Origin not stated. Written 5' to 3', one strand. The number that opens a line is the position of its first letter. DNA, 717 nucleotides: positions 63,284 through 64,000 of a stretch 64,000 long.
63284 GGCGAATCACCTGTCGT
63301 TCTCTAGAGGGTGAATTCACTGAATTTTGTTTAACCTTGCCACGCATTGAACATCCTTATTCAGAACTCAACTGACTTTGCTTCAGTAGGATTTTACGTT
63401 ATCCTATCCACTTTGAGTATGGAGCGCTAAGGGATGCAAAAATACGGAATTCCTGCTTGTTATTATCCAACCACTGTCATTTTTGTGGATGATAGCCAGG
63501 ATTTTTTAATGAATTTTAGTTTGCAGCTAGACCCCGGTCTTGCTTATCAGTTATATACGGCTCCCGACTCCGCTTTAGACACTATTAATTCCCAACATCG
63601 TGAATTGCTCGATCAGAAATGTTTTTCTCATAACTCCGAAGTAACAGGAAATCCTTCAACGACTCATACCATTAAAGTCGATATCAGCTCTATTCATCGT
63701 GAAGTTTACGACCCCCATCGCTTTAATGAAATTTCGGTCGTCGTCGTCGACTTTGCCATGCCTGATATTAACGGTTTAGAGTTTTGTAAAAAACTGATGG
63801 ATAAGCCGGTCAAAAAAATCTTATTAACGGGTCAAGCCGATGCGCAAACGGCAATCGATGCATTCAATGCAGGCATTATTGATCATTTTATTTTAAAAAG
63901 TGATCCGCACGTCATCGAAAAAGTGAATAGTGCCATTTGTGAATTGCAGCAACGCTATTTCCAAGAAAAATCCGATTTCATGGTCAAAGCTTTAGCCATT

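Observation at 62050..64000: LqsS/LqsR-like (CqsS-type) quorum-sensing sensor-regulator pair at the window edge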

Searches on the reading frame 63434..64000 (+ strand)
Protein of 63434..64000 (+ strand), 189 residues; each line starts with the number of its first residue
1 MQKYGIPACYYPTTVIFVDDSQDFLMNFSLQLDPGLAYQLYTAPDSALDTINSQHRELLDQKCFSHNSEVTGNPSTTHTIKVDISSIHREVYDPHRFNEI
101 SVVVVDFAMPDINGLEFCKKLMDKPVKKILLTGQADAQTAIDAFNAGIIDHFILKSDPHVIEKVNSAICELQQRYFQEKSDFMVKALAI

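Call 9: search_protein_families(library=pfam, proteins=[window:63434-64000:+], max_evalue=0.1)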
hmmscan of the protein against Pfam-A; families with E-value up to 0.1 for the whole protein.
window:63434-64000:+ (189 aa): 1 family
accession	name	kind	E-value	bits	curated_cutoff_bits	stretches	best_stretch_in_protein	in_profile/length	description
PF00072.30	Response_reg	-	1.7e-11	44.7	30.2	1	83-156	26-100/111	Response regulator receiver domain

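Call 10: search_protein_families(library=ncbifam, proteins=[window:63434-64000:+], max_evalue=0.1)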
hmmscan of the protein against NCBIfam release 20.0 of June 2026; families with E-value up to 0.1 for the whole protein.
window:63434-64000:+ (189 aa): 48 families (the best 25 are shown)
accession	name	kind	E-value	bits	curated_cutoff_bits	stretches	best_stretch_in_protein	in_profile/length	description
NF053512.1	nitric_RR_NosR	exception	4.3e-11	42.5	400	1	98-168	41-115/422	response regulator c-di-GMP phosphodiesterase, NosR family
NF006900.1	PRK09390.1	equivalog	1.5e-10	41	255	1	97-179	46-131/203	response regulator FixJ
NF001965.0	PRK00742.1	subfamily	6.5e-08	32.1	293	1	99-174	49-126/357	chemotaxis-specific protein-glutamate methyltransferase CheB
NF049963.1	RespRegFlgRCampy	domain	3.5e-07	29.5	750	1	99-169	44-110/429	fla regulon two-component system response regulator FlgR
NF041734.1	resp_reg_RppA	equivalog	3.3e-06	26.6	250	1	98-179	45-125/229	two-component system response regulator RppA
NF008469.0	PRK11361.1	equivalog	4.1e-06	25.7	714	1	96-158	45-109/461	acetoacetate metabolism transcriptional regulator AtoC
NF008296.0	PRK11083.1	equivalog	1.8e-05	24.3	273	1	81-137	29-86/228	two-component system response regulator CreB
NF050064.1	BlResRespRegCbrR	equivalog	2e-05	23.7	600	1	77-173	25-120/415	bile resistance response regulator CbrR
NF011896.0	PRK15369.1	equivalog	2.3e-05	24.1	242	1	90-161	40-112/211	two component system response regulator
NF045991.1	RespRegCtrARhodob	equivalog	2.6e-05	24.1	350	1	77-155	22-101/224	response regulator transcription factor CtrA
NF033791.1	ActR_PrrA_rreg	equivalog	3.8e-05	23.8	250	1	98-169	44-114/173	ActR/PrrA/RegA family redox response regulator transcription factor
NF047793.1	ResRegPgtA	equivalog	4.9e-05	22.3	650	1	101-174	51-127/414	two-component system response regulator PgtA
NF007928.2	PRK10643.1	equivalog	5.8e-05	22.8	330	1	97-183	42-126/216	two-component system response regulator PmrA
NF045944.1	ResRegRpaBCyano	equivalog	0.00023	20.6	330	1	96-164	38-107/229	response regulator transcription factor RpaB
NF040689.1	MtrAB_MtrA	equivalog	0.00026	20.4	300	1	96-155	39-98/219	MtrAB system response regulator MtrA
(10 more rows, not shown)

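Call 11: search_solved_structures(query=window:63434-64000:+, max_evalue=1, show_alignments=3)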
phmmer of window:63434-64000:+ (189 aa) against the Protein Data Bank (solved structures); distinct sequences matched with E-value up to 1: 112 (the best 60 are shown).
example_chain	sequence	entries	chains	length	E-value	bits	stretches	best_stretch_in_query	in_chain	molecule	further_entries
6sy9_A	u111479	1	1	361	2.6e-62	213.1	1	1-188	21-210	Response regulator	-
2rjn_A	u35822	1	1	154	1.9e-07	34.4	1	98-162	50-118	Response regulator receiver:Metal-dependent phosphohydrolase, HD subdomain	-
1zy2_A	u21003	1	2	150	3.6e-07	33.5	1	79-176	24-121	transcriptional regulator NtrC1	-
1ny5_A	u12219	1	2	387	2.3e-06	30.9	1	80-170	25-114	transcriptional regulator (NtrC family)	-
4l4u_A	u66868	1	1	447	2.9e-06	30.6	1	80-170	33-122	Transcriptional regulator (NtrC family)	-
1d5w_A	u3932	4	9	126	8.1e-06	29.1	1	101-165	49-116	TRANSCRIPTIONAL REGULATORY PROTEIN FIXJ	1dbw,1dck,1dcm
6oap_A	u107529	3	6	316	1.5e-05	28.3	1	100-159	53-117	Dual sensor histidine kinase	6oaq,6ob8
6is1_A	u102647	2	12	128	6e-05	26.3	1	97-164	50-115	Response regulator ArlR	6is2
6is3_C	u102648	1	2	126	6.8e-05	26.1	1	96-162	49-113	Response regulator ArlR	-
9qih_A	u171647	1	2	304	0.0001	25.5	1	96-166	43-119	SenB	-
9xzo_A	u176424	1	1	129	0.00013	25.1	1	101-165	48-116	De novo protein M1X0B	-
3crn_A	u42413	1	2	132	0.00025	24.2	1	101-172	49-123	Response regulator receiver domain protein, CheY-like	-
3kcn_A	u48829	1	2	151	0.00027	24.1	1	98-168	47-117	Adenylate cyclase homolog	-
3luf_A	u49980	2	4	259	0.00028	24.1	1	98-163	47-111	Two-component system response regulator/GGDEF domain protein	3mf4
1tmy_A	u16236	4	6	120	0.0003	24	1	89-165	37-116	CHEY PROTEIN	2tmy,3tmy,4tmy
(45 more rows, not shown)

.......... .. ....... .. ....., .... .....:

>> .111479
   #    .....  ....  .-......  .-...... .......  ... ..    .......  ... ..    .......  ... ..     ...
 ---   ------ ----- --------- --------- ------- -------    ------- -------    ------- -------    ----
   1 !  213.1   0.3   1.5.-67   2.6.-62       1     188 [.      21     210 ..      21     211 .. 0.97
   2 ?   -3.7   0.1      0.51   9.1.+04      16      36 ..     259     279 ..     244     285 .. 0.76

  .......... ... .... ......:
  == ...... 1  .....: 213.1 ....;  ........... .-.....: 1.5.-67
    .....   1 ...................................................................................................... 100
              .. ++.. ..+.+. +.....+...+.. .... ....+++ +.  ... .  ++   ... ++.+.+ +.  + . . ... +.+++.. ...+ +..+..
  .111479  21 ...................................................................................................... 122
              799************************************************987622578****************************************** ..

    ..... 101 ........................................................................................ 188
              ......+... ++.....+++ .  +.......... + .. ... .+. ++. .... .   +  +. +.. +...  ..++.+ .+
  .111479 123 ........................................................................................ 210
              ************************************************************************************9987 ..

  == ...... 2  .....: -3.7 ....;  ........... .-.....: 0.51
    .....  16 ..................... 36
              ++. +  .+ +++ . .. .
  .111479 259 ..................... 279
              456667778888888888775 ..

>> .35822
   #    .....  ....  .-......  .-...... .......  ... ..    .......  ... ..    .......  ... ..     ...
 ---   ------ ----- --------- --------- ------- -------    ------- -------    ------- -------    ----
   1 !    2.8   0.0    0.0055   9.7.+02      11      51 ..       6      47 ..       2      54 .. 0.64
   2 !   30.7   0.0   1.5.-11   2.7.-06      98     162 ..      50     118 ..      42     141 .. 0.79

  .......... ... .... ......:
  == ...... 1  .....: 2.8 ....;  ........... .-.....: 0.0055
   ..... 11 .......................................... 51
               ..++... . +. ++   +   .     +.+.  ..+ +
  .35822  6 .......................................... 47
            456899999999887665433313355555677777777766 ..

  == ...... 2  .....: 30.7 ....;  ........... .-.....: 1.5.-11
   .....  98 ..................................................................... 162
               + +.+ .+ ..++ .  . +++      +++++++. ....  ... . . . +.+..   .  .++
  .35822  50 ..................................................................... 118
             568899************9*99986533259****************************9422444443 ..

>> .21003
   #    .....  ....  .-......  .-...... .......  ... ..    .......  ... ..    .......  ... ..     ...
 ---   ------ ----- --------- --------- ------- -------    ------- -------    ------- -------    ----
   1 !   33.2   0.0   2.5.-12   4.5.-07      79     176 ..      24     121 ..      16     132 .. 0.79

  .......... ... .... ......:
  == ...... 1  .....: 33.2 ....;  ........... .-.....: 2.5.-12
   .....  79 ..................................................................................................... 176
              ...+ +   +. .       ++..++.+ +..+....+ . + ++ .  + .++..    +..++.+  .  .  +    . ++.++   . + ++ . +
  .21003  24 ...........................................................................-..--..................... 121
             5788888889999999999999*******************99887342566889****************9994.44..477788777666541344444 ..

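Call 39: find_related_loci(query=window:63434-64000:+, collection=metagenome_contigs, flank=10000)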
Query window:63434-64000:+ (189 aa) in metagenome_contigs; peptide patterns used: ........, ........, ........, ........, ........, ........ (x = any residue, [..] = any of these).
86 stretches matched a pattern, but none encodes a relative of the query by tblastn (E <= 1e-3).

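Call 42: find_homologous_proteins(query=window:63434-64000:+)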
Query window:63434-64000:+ (189 aa): 22 proteins with E <= 0.001 among 72 candidates.
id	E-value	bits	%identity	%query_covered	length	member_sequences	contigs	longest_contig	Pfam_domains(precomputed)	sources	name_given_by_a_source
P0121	6.9e-60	220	54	100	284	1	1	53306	PF00072.31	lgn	-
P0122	7.5e-48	181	49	100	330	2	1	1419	PF00072.31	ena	-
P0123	7.0e-46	174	53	83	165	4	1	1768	PF00072.31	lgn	-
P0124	3.6e-45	172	45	100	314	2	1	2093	PF00072.31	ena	-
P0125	1.6e-40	157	43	99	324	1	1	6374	PF00072.31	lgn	-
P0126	1.0e-39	154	44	95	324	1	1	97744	PF00072.31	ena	-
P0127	4.3e-37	146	47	89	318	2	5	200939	PF00072.31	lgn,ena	-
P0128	1.0e-34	138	41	99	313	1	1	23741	PF00072.31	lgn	-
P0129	7.0e-34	135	58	61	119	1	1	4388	-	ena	-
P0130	1.4e-31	128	41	93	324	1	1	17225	PF00072.31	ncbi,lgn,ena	-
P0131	1.6e-31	128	41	93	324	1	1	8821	PF00072.31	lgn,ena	-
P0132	1.7e-29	121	36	96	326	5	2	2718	PF00072.31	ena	-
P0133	3.5e-28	117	38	93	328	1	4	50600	PF00072.31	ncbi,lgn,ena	-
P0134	1.5e-27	115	38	98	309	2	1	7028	PF00072.31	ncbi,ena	-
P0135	2.0e-26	111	35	98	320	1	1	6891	PF00072.31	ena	-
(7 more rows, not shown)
